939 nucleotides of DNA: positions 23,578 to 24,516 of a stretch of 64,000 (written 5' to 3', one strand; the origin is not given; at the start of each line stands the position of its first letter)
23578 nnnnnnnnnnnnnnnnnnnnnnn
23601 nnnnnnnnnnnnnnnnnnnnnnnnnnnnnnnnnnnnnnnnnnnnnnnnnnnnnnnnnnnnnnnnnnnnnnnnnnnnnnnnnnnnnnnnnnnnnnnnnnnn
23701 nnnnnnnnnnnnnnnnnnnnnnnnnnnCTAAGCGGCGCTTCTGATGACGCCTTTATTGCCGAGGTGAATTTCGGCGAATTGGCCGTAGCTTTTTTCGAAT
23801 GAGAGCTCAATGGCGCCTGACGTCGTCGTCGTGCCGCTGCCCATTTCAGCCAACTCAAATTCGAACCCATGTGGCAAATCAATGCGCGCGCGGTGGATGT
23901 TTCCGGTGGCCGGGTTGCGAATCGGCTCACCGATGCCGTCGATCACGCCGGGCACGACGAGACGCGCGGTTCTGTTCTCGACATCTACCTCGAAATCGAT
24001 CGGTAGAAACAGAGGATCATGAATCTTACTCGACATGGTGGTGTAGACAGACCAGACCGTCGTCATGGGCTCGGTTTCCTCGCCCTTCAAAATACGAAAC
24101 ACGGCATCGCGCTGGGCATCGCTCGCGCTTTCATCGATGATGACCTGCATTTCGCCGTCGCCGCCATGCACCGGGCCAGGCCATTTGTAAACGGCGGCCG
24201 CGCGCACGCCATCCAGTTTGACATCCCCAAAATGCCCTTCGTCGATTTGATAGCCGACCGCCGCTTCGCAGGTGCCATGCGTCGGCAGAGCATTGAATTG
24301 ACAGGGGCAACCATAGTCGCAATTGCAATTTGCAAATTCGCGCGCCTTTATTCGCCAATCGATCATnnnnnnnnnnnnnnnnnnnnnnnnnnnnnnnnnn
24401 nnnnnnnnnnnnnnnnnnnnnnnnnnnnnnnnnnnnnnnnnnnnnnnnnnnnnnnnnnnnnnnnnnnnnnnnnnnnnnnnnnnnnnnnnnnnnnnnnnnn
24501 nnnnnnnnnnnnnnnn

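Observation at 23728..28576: Co-directional minus-strand cluster GST, LLM oxidoreductase, LapG-like BTLCP protease, cytoplasmic PAS hybrid histidine kinase and DUF1326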

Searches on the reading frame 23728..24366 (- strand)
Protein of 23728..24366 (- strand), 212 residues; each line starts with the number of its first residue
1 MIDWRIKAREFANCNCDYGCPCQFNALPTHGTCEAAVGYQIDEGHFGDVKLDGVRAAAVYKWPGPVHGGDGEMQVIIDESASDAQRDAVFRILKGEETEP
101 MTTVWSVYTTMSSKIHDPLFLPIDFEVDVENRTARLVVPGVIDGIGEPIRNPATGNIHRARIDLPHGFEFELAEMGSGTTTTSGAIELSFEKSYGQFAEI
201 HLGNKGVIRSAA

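Call 3: search_protein_families(library=pfam, proteins=[window:23728-24366:-], max_evalue=0.01)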
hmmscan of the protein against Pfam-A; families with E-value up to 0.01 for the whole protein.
window:23728-24366:- (212 aa): 1 family
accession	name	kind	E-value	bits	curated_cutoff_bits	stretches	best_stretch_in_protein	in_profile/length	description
PF07040.16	DUF1326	-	3.5e-55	187.3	25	1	13-192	2-175/177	Protein of unknown function (DUF1326)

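Call 4: search_protein_families(library=ncbifam, proteins=[window:23728-24366:-], max_evalue=0.01)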
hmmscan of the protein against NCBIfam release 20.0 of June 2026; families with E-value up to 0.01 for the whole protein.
window:23728-24366:- (212 aa): 0 families

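Call 58: search_solved_structures(query=window:23728-24366:-, max_evalue=1)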
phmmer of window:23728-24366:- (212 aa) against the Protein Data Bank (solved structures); distinct sequences matched with E-value up to 1: 1.
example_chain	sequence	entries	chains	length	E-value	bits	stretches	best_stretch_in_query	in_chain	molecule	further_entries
23lo_A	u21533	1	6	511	0.78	12.6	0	40-73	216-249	flavin dependent Baeyer Villiger monooxygenase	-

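Call 61: find_homologous_proteins(query=window:23728-24366:-)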
Query window:23728-24366:- (212 aa): 5761 proteins with E <= 0.001 among 5929 candidates; the best 120 are listed.
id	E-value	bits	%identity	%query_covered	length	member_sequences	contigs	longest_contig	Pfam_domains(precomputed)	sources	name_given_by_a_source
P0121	9.6e-143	491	100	100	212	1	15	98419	PF07040.17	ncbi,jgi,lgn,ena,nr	ncbi:MAG: DUF1326 domain-containing protein [Rhodospirillaceae bacterium]|jgi:hypothetical protein|n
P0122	3.5e-142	489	100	100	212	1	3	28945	PF07040.17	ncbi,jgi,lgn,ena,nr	ncbi:MAG: DUF1326 domain-containing protein [Rhodospirillaceae bacterium]|jgi:hypothetical protein|n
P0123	3.5e-142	489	100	100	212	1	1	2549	PF07040.17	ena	-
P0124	6.6e-142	489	100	100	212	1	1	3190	PF07040.17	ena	-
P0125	1.3e-141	488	100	100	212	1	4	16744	PF07040.17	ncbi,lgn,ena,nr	ncbi:MAG: DUF1326 domain-containing protein [Rhodospirillaceae bacterium]|nr:DUF1326 domain-containi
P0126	1.7e-141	487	100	100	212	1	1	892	PF07040.17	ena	-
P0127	4.6e-141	486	99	100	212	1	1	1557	PF07040.17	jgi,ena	jgi:hypothetical protein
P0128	1.8e-135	468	94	100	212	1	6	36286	PF07040.17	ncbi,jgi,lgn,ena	-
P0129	1.7e-134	464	94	100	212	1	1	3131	PF07040.17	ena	-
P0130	1.9e-124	431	85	100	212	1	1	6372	PF07040.17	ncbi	-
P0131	1.3e-123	429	84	100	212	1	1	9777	PF07040.17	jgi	-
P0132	4.8e-122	424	85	100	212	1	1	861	PF07040.17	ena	-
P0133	4.8e-122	424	85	100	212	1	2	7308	PF07040.17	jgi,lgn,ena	jgi:hypothetical protein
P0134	6.7e-122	423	85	100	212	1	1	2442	PF07040.17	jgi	jgi:hypothetical protein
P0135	1.8e-121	422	84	100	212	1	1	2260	PF07040.17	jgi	jgi:hypothetical protein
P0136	1.8e-121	422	84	100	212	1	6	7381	PF07040.17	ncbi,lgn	-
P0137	1.8e-121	422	84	100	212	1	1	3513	PF07040.17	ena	-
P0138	3.4e-121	421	84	100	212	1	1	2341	PF07040.17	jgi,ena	-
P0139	1.7e-120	419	84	100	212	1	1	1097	PF07040.17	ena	-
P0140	1.7e-120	419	84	100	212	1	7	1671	PF07040.17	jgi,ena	jgi:hypothetical protein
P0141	1.7e-120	419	84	100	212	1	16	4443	PF07040.17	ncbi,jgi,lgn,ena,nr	ncbi:MAG: DUF1326 domain-containing protein [Alphaproteobacteria bacterium]|jgi:hypothetical protein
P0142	2.3e-119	415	83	100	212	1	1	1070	PF07040.17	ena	-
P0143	3.2e-119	414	84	100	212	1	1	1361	PF07040.17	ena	-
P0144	3.3e-119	414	83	100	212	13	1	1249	PF07040.17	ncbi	-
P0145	2.1e-118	412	82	100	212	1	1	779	PF07040.17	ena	-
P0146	1.6e-117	409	82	100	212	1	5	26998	PF07040.17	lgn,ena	-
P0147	3.8e-117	408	81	100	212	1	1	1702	PF07040.17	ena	-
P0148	3.9e-115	401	79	100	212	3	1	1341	PF07040.17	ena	-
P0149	1.2e-114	399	79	100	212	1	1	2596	PF07040.17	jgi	jgi:hypothetical protein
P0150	1.6e-114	399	81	99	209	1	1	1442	PF07040.17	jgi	-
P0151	1.9e-113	396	77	100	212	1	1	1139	PF07040.17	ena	-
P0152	3.5e-113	395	77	100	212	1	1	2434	PF07040.17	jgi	jgi:hypothetical protein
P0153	9.2e-113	393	77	100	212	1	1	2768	PF07040.17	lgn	-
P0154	2.5e-112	392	77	100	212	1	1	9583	PF07040.17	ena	-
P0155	3.4e-112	391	77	100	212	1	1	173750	PF07040.17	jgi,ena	jgi:hypothetical protein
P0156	4.3e-111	388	77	100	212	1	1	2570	PF07040.17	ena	-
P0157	4.5e-111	388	75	100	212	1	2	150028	PF07040.17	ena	-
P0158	3.1e-110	385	75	100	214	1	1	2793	PF07040.17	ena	-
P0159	3.3e-110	385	75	100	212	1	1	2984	PF07040.17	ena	-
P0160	5.9e-110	384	75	100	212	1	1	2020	PF07040.17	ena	-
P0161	5.9e-107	374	74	100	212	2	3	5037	PF07040.17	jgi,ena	jgi:hypothetical protein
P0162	7.2e-107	374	74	100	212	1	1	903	PF07040.17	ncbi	-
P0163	1.4e-106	373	96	79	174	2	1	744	PF07040.17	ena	-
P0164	4.5e-105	368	74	100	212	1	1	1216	PF07040.17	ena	-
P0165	7.4e-105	367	72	100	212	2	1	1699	PF07040.17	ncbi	-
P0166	4.0e-104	365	73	100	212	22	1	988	PF07040.17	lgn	-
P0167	4.3e-104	365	70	98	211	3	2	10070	PF07040.17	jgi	jgi:hypothetical protein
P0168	6.1e-104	364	73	100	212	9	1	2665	PF07040.17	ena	-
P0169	8.1e-104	364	71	100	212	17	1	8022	PF07040.17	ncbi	-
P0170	2.0e-102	360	71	100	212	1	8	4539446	PF07040.17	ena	-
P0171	2.5e-102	359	73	99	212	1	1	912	PF07040.17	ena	-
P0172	3.5e-102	359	70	100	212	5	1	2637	PF07040.17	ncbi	-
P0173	5.2e-102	358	71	100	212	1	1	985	PF07040.17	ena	-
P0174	6.4e-102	358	72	100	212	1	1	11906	PF07040.17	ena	-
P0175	6.8e-102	358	72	100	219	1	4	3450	PF07040.17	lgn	-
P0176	9.1e-102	357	71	100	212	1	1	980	PF07040.17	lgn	-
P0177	1.1e-101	357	72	100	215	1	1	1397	PF07040.17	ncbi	-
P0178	1.2e-101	357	70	98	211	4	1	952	PF07040.17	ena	-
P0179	1.5e-101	357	71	100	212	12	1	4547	PF07040.17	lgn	-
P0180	1.6e-101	357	72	100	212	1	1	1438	PF07040.17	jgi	-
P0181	1.7e-101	356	69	100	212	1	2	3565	PF07040.17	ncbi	-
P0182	2.7e-101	356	71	100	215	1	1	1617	PF07040.17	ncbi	-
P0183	5.9e-101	355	72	100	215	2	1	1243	PF07040.17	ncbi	-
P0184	7.7e-101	354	68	100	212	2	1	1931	PF07040.17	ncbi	-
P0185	1.2e-100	354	71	97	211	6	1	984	PF07040.17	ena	-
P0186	1.5e-100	353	70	100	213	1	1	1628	PF07040.17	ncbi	-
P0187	1.6e-100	353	68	100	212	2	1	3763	PF07040.17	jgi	jgi:hypothetical protein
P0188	3.0e-100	352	71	100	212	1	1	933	PF07040.17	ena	-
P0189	5.2e-100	352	70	100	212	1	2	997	PF07040.17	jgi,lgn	jgi:hypothetical protein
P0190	5.4e-100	352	72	97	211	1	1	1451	PF07040.17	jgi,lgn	jgi:hypothetical protein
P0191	7.1e-100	351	68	100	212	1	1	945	PF07040.17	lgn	-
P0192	7.8e-100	351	70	100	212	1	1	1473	PF07040.17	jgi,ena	-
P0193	7.9e-100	351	70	100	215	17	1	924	PF07040.17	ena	-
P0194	1.2e-99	350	69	100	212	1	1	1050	PF07040.17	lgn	-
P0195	1.6e-99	350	70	99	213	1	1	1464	PF07040.17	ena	-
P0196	1.8e-99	350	70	100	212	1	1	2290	PF07040.17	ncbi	-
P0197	2.4e-99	349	68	100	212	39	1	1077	PF07040.17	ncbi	-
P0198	2.6e-99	349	69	100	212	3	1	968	PF07040.17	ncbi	-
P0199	2.7e-99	349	70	99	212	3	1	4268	PF07040.17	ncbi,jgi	-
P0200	3.1e-99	349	70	99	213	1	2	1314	PF07040.17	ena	-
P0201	4.5e-99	349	69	97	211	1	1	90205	PF07040.17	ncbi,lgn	ncbi:MAG: DUF1326 domain-containing protein [Pseudomonadota bacterium]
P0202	4.7e-99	348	68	100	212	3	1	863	PF07040.17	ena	-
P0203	4.8e-99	348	68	100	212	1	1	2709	PF07040.17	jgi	-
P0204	5.3e-99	348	70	98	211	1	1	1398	PF07040.17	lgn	-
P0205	7.9e-99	348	70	99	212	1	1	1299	PF07040.17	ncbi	-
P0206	8.7e-99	348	69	100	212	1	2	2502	PF07040.17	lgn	-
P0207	9.0e-99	348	68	100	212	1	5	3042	PF07040.17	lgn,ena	-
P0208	1.2e-98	347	67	100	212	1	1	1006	PF07040.17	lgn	-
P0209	1.3e-98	347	67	100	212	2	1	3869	PF07040.17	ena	-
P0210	1.3e-98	347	68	100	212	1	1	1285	PF07040.17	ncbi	-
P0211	1.4e-98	347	70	100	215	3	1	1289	PF07040.17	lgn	-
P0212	1.4e-98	347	69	98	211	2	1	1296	PF07040.17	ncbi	-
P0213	1.6e-98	347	68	100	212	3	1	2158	PF07040.17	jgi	jgi:hypothetical protein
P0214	2.1e-98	346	70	99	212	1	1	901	PF07040.17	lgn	-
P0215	2.4e-98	346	68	100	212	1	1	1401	PF07040.17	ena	-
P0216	2.6e-98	346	71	97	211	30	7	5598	PF07040.17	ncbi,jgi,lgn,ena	jgi:hypothetical protein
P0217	3.5e-98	346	67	100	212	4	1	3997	PF07040.17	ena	-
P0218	3.5e-98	346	68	100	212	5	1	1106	PF07040.17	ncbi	-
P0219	3.6e-98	346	69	100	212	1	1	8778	PF07040.17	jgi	jgi:hypothetical protein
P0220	3.8e-98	346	70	98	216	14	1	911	PF07040.17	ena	-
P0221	3.9e-98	345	70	99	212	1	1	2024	PF07040.17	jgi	-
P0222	4.1e-98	345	72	98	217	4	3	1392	PF07040.17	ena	-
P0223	4.5e-98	345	67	100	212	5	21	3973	PF07040.17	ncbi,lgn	-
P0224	6.6e-98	345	69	100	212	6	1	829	PF07040.17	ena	-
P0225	7.6e-98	345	69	99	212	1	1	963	PF07040.17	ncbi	-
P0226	8.4e-98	344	70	99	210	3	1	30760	PF07040.17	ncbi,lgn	-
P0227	9.6e-98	344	68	100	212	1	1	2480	PF07040.17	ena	-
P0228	1.0e-97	344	70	100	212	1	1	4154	PF07040.17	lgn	-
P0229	1.1e-97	344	67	100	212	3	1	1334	PF07040.17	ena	-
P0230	1.1e-97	344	70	100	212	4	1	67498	PF07040.17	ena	-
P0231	1.2e-97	344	68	100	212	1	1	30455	PF07040.17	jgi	jgi:hypothetical protein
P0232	1.2e-97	344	67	100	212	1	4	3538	PF07040.17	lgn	-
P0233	1.2e-97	344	68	100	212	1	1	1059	PF07040.17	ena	-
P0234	1.5e-97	344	67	100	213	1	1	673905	PF07040.17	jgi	jgi:hypothetical protein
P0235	1.6e-97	343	67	100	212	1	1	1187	PF07040.17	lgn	-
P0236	1.9e-97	343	65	100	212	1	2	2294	PF07040.17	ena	-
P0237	2.0e-97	343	69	99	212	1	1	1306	PF07040.17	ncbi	-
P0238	2.5e-97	343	67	100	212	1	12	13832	PF07040.17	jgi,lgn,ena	jgi:hypothetical protein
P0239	3.1e-97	343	67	100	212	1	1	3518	PF07040.17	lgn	-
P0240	3.4e-97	342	68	99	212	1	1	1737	PF07040.17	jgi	-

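Call 62: find_encoding_contigs(protein=P0121, flank=6000, max_places=3)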
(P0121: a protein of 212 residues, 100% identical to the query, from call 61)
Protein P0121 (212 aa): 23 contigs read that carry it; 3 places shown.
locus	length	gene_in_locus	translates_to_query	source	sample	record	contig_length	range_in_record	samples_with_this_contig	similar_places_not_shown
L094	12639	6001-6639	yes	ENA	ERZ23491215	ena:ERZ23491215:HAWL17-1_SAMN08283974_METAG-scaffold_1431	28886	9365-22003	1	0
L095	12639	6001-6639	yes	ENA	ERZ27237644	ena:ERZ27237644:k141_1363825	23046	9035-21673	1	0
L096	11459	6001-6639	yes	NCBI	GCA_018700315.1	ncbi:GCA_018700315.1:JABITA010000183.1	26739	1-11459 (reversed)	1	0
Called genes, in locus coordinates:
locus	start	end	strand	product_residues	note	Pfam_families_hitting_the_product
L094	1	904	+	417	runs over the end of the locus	PF00282:Pyridoxal_deC, PF00266:Aminotran_5 (weak)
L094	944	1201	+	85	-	-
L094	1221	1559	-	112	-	-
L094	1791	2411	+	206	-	PF02798:GST_N, PF13417:GST_N_3, PF13409:GST_N_2, PF00043:GST_C (weak), PF13410:GST_C_2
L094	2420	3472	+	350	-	PF00296:Bac_luciferase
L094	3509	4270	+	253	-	PF06035:Peptidase_C93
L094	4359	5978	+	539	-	PF08447:PAS_3, PF00512:HisKA, PF02518:HATPase_c, PF00072:Response_reg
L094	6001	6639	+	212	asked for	PF07040:DUF1326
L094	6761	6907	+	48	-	-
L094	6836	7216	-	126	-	PF09538:FYDLN_acid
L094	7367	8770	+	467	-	PF00275:EPSP_synthase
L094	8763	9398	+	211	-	PF02224:Cytidylate_kin, PF00406:ADK (faint), PF13207:AAA_17 (weak)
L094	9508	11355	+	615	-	PF00575:S1, PF13509:S1_2 (faint), PF00575:S1, PF21710:Spt6_S1 (faint), PF00575:S1, PF23459:S1_RRP5 (weak), PF00575:S1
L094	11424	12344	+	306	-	PF01343:Peptidase_S49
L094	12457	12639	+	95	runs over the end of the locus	PF00216:Bac_DNA_binding, PF18291:HU-HIG (weak)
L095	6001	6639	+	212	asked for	PF07040:DUF1326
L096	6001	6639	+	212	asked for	PF07040:DUF1326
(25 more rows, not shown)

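Call 63: find_encoding_contigs(protein=P0146, flank=6000, max_places=2)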
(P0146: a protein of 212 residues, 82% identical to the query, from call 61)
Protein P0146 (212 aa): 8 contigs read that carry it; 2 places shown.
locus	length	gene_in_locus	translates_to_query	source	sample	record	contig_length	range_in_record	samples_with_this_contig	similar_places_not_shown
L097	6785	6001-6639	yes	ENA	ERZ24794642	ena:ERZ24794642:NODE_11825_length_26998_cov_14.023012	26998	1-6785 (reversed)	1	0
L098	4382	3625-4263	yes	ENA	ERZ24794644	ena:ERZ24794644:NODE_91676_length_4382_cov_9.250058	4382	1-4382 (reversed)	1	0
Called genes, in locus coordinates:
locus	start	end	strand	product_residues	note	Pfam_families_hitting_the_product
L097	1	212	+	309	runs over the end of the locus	PF02826:2-Hacid_dh_C, PF03446:NAD_binding_2 (weak)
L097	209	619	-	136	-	PF00903:Glyoxalase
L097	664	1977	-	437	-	PF00202:Aminotran_3, PF01212:Beta_elim_lyase (weak)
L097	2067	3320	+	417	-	PF00282:Pyridoxal_deC, PF00266:Aminotran_5 (weak)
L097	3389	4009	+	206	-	PF02798:GST_N, PF13417:GST_N_3, PF13409:GST_N_2, PF00043:GST_C, PF13410:GST_C_2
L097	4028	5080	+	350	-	PF00296:Bac_luciferase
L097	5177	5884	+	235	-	PF06035:Peptidase_C93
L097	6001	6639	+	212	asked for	PF07040:DUF1326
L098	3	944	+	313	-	?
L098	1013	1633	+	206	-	PF02798:GST_N, PF13417:GST_N_3, PF13409:GST_N_2, PF00043:GST_C, PF13410:GST_C_2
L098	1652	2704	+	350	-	PF00296:Bac_luciferase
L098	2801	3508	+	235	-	PF06035:Peptidase_C93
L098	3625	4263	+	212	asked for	PF07040:DUF1326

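Call 64: find_encoding_contigs(protein=P0155, flank=6000, max_places=1)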
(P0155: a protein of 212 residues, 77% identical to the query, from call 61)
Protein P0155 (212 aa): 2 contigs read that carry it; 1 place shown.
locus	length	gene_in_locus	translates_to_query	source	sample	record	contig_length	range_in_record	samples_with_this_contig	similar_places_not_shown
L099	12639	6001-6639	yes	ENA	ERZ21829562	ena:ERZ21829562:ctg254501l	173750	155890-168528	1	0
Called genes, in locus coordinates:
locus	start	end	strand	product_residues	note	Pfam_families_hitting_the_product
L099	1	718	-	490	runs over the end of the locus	PF11794:HpaB_N, PF03241:HpaB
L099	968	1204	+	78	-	PF15919:HicB_lk_antitox, PF21748:UPF0150 (weak)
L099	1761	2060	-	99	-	PF05726:Pirin_C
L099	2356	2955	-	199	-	PF02678:Pirin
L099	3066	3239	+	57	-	-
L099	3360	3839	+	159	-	PF02900:LigB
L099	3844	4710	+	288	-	PF04909:Amidohydro_2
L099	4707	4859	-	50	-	PF13561:adh_short_C2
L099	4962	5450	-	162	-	PF00106:adh_short, PF08659:KR, PF13561:adh_short_C2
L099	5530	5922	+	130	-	PF02627:CMD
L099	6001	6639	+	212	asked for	PF07040:DUF1326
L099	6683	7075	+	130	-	PF06094:GGACT, PF21986:AH_C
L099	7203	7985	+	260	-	-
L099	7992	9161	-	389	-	PF14306:PUA_2, PF01747:ATP-sulfurylase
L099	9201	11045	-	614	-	PF00890:FAD_binding_2, PF01266:DAO (weak), PF02910:Succ_DH_flav_C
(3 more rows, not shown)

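Call 65: find_encoding_contigs(protein=P0170, flank=6000, max_places=2)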
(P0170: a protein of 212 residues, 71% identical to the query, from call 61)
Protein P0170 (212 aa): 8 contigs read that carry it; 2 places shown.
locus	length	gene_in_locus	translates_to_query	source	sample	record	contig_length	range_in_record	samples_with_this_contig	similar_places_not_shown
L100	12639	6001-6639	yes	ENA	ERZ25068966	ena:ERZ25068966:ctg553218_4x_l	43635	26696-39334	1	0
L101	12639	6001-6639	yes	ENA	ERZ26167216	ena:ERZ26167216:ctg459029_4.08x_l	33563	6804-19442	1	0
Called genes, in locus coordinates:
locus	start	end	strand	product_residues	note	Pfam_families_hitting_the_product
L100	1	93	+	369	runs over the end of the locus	PF00296:Bac_luciferase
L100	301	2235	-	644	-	PF00089:Trypsin, PF04402:SIMPL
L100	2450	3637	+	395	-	PF00296:Bac_luciferase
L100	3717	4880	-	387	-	PF13011:LZ_Tnp_IS481 (weak), PF13565:HTH_32, PF00665:rve, PF13683:rve_3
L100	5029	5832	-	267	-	PF00149:Metallophos, PF12850:Metallophos_2 (faint)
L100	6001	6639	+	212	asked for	PF07040:DUF1326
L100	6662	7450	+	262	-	PF09948:PpoB2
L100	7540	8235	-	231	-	PF07087:DUF1353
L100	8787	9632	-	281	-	-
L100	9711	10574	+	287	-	PF05598:DUF772, PF01609:DDE_Tnp_1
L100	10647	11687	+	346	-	PF05598:DUF772, PF01609:DDE_Tnp_1, PF13359:DDE_Tnp_4 (weak)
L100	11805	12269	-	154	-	PF00656:Peptidase_C14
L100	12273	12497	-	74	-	PF00656:Peptidase_C14 (weak)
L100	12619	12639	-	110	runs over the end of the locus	PF04993:TfoX_N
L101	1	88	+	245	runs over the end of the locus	PF00296:Bac_luciferase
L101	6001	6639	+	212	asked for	PF07040:DUF1326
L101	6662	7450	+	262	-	PF09948:PpoB2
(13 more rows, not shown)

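Call 77: predict_structure(alignment_id=A5)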
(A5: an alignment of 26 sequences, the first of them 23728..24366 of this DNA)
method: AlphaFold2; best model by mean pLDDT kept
length: 212 residues; sequences in the alignment: 26
mean_pLDDT: 86.9   pTM: 0.86
mean pLDDT of the five models: 86.9, 86.8, 86.7, 86.2, 85.3
residues with pLDDT >= 90: 126; 70-90: 56; 50-70: 19; < 50: 11
segments of 3 or more residues with pLDDT < 50: 24-27, 165-167
pLDDT, mean of each block of 10 residues (from residue 1): 93 72 52 91 97 98 89 97 98 89 85 97 96 96 95 82 57 86 95 89 80 41
secondary structure, 60 per line:
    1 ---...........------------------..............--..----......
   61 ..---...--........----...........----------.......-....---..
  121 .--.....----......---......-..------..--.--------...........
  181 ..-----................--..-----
elements in order: E4-14 E33-46 E55-62 E71-78 H83-93 H104-110 E112-115 E119-121 E124-128 E133-138 E142-147 E170-182 E188-203
